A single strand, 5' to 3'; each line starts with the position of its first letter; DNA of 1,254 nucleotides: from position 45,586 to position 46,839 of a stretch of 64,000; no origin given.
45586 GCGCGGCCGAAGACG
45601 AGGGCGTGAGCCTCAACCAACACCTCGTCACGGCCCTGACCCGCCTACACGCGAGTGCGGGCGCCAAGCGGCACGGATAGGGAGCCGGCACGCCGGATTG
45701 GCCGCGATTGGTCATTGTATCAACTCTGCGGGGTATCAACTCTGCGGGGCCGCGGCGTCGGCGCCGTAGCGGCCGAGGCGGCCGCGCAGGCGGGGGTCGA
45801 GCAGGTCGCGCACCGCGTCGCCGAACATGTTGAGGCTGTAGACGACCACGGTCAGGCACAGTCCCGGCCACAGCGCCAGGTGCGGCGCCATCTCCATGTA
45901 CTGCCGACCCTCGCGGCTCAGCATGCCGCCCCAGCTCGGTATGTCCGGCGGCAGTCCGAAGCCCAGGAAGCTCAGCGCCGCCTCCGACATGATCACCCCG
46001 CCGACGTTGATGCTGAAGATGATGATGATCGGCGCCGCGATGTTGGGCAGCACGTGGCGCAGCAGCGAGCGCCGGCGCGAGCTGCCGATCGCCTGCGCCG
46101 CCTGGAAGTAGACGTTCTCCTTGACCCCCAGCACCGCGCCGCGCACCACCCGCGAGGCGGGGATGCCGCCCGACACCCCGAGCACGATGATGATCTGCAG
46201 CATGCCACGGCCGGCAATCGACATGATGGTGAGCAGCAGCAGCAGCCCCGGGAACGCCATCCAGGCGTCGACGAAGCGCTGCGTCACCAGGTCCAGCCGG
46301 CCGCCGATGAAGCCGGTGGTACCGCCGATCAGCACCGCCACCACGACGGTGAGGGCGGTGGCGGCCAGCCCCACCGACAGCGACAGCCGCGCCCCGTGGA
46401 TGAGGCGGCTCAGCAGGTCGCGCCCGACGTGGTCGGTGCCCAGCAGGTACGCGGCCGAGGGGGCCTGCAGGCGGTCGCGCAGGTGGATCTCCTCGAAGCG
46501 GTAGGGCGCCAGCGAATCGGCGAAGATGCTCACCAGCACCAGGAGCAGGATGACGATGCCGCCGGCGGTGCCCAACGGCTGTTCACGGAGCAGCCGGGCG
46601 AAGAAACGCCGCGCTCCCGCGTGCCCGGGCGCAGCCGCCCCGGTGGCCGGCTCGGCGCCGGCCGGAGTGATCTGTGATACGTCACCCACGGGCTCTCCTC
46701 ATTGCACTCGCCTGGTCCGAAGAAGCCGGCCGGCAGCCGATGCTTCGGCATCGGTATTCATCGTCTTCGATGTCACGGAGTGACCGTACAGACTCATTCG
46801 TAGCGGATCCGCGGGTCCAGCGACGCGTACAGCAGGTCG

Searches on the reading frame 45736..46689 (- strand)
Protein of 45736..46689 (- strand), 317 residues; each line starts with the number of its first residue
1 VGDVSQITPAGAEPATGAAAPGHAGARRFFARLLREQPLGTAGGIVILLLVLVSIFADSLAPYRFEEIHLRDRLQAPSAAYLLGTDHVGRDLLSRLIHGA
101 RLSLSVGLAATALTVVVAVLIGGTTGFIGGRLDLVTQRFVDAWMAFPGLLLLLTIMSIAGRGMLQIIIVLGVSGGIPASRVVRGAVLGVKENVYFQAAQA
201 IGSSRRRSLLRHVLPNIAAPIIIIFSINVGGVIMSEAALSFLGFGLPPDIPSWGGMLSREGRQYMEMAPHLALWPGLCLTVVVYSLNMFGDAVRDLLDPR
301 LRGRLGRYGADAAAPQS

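Call 41: search_protein_families(library=pfam, max_evalue=0.01, proteins=[window:45736-46689:-])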
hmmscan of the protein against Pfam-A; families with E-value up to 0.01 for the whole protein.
window:45736-46689:- (317 aa): 2 families
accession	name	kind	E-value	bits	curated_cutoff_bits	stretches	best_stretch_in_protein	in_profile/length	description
PF00528.27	BPD_transp_1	-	8.4e-26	91.3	26.4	1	119-302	2-183/184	Binding-protein-dependent transport system inner membrane component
PF12911.12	OppC_N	-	3.1e-08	33.8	23.9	1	32-77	8-53/53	N-terminal TM domain of oligopeptide transport permease C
